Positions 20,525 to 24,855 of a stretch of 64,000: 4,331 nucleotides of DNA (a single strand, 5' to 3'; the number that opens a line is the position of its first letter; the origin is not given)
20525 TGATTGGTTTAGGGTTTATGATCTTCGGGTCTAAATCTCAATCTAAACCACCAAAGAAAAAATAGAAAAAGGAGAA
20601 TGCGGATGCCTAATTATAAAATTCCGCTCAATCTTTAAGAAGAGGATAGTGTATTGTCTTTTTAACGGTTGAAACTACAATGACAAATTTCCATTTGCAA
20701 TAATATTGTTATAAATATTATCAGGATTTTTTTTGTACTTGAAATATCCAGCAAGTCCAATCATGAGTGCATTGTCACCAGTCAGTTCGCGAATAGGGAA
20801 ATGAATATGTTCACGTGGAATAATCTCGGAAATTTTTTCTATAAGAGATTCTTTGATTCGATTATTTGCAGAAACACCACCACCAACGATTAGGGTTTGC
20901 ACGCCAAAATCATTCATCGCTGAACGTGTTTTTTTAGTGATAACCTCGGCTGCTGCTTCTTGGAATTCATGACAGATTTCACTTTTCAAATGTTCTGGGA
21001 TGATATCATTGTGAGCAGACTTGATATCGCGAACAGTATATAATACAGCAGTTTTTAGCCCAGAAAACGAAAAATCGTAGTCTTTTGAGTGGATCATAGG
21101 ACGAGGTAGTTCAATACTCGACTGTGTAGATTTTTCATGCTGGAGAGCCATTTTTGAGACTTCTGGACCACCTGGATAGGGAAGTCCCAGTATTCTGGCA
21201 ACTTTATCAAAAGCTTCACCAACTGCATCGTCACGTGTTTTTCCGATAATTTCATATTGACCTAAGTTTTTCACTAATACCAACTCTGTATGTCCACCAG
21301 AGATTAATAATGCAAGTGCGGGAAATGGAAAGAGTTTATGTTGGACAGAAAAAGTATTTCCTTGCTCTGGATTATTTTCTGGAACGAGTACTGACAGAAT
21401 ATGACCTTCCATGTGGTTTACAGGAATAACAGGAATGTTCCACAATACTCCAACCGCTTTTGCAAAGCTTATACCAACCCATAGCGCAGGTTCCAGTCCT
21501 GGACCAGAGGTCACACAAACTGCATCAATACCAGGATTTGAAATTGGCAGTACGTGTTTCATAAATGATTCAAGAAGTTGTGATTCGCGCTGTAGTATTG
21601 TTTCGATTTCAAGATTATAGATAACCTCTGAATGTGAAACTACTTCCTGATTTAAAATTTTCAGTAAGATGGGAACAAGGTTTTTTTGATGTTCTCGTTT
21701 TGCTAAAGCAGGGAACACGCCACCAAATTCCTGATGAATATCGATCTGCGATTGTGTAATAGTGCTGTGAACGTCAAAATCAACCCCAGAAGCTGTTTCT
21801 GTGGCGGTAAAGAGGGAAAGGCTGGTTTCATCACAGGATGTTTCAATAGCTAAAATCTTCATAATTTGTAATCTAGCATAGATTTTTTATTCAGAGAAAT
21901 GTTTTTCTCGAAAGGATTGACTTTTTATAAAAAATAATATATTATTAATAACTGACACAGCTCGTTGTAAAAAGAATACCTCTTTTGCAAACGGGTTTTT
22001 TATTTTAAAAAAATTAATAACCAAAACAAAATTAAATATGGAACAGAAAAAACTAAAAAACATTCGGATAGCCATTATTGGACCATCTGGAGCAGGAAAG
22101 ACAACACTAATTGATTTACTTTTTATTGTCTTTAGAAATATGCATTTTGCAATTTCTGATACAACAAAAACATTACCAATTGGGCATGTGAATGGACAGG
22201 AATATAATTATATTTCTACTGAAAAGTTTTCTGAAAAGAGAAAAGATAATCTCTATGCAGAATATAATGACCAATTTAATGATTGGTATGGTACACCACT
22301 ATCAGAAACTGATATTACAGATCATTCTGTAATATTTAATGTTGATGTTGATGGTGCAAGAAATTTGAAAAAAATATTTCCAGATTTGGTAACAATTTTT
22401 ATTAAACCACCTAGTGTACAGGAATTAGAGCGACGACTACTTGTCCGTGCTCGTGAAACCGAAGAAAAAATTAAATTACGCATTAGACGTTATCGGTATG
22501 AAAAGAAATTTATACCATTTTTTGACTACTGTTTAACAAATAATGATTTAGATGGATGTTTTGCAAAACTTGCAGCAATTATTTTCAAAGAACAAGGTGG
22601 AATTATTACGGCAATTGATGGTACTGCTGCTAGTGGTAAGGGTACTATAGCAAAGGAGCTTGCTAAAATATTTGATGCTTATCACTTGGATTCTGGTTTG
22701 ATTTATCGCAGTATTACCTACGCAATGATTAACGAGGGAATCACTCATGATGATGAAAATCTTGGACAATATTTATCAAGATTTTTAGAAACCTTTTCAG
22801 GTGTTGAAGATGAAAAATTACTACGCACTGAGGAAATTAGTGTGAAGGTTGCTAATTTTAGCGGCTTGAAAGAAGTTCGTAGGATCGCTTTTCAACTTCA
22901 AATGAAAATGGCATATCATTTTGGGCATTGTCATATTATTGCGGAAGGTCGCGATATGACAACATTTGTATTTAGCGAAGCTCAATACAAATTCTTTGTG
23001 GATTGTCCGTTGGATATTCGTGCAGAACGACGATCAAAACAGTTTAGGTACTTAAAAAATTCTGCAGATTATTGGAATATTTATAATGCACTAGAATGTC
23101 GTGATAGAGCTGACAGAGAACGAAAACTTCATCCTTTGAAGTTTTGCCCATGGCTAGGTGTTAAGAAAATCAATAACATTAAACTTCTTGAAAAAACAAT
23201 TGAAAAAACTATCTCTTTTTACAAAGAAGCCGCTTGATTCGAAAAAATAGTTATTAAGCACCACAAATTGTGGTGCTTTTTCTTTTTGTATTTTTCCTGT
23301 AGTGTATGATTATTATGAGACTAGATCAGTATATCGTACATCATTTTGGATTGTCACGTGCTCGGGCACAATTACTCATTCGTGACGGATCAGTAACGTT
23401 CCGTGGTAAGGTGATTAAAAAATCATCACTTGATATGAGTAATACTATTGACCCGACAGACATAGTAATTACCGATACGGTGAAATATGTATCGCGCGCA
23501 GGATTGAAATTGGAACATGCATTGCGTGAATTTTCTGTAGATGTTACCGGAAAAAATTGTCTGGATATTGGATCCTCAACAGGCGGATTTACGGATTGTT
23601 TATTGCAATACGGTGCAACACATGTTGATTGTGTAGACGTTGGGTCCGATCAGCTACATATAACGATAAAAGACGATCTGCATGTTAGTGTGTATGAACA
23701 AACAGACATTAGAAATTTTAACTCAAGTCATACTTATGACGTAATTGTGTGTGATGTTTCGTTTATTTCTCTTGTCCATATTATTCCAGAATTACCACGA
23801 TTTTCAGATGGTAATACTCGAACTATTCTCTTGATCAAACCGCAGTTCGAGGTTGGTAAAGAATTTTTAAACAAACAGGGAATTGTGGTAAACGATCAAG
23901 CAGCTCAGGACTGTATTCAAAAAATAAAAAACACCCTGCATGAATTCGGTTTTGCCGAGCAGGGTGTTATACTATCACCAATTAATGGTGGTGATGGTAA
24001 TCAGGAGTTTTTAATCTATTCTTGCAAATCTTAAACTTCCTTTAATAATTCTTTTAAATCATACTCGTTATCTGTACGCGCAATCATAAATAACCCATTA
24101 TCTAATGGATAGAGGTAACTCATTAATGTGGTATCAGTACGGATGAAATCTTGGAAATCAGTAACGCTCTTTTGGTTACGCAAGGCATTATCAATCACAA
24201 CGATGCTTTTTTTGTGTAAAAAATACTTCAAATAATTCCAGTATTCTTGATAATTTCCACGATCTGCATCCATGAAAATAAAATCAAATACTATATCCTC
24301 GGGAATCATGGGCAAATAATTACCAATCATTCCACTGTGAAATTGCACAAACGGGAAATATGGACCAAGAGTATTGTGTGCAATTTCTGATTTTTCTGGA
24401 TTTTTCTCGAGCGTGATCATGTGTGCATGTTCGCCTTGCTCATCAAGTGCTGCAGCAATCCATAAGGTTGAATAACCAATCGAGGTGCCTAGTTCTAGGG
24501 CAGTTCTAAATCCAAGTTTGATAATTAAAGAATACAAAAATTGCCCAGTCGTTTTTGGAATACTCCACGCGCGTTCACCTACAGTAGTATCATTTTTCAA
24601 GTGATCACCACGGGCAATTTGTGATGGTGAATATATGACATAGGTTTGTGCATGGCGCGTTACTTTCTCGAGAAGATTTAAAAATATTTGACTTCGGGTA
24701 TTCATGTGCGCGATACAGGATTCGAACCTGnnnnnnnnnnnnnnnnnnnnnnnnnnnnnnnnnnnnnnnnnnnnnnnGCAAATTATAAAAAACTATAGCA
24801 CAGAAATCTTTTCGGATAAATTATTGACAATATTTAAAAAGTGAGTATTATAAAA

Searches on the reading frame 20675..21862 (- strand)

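Call 45: search_protein_families(library=pfam, max_evalue=0.00001, proteins=[window:20675-21862:-])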
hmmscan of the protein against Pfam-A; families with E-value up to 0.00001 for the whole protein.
window:20675-21862:- (395 aa): 1 family
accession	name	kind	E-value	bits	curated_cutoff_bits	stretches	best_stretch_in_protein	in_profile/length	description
PF00814.31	TsaD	-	3.4e-74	250.3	24.8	2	109-369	48-263/264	tRNA N6-adenosine threonylcarbamoyltransferase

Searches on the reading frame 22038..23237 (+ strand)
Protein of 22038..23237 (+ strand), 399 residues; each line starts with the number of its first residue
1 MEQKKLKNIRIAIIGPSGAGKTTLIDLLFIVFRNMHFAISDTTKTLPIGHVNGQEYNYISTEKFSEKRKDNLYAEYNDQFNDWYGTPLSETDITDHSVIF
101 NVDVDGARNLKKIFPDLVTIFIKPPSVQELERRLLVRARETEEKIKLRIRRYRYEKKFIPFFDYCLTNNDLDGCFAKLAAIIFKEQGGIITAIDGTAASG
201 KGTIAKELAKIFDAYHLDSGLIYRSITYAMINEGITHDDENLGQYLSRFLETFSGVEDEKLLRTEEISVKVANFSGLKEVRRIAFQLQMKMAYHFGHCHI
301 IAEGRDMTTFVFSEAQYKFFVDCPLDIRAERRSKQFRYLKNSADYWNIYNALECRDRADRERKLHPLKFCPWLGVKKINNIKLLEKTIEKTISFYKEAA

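Call 45: search_protein_families(library=pfam, max_evalue=0.00001, proteins=[window:22038-23237:+])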
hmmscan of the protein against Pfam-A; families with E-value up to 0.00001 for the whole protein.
window:22038-23237:+ (399 aa): 4 families
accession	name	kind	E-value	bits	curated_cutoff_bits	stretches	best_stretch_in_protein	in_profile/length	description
PF02224.24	Cytidylate_kin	-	1.7e-40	139.4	26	1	192-369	2-184/211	Cytidylate kinase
PF00625.27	Guanylate_kin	-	6.3e-29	101.4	25.2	1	11-184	5-181/182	Guanylate kinase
PF13238.12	AAA_18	-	4.4e-08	34.1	29.4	0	193-334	3-110/128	AAA domain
PF13555.12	AAA_29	-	2.6e-06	27.5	27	0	10-32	24-46/61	P-loop containing region of AAA domain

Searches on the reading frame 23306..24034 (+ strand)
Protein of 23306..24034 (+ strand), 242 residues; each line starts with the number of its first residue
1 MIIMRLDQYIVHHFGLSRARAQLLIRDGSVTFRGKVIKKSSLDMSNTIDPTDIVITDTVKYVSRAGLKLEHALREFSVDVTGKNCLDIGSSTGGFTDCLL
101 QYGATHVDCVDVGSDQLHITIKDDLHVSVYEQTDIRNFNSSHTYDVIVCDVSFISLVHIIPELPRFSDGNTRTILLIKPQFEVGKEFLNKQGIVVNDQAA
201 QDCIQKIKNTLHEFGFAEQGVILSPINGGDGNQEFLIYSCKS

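Call 45: search_protein_families(library=pfam, max_evalue=0.00001, proteins=[window:23306-24034:+])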
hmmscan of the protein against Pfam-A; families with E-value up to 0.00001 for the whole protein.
window:23306-24034:+ (242 aa): 1 family
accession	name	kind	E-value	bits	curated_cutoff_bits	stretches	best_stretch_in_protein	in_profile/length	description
PF01728.25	FtsJ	-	3e-39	135.2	24.1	1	61-238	1-178/181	FtsJ-like methyltransferase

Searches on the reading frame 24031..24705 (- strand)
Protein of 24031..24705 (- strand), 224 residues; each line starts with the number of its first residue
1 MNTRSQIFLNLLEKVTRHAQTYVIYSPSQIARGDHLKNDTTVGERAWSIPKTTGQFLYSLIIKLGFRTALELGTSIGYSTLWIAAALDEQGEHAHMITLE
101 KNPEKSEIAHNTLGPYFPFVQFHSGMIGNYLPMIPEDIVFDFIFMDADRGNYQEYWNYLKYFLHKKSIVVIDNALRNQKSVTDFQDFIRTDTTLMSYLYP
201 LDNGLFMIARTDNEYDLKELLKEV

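Call 45: search_protein_families(library=pfam, max_evalue=0.00001, proteins=[window:24031-24705:-])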
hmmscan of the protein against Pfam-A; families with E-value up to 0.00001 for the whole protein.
window:24031-24705:- (224 aa): 2 families
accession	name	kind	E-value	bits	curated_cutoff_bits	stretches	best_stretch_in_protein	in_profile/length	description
PF01596.23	Methyltransf_3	-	1.2e-17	64.4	22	1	48-183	27-164/204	O-methyltransferase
PF13578.12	Methyltransf_24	-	3.2e-09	38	26.3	1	70-173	1-104/105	Methyltransferase domain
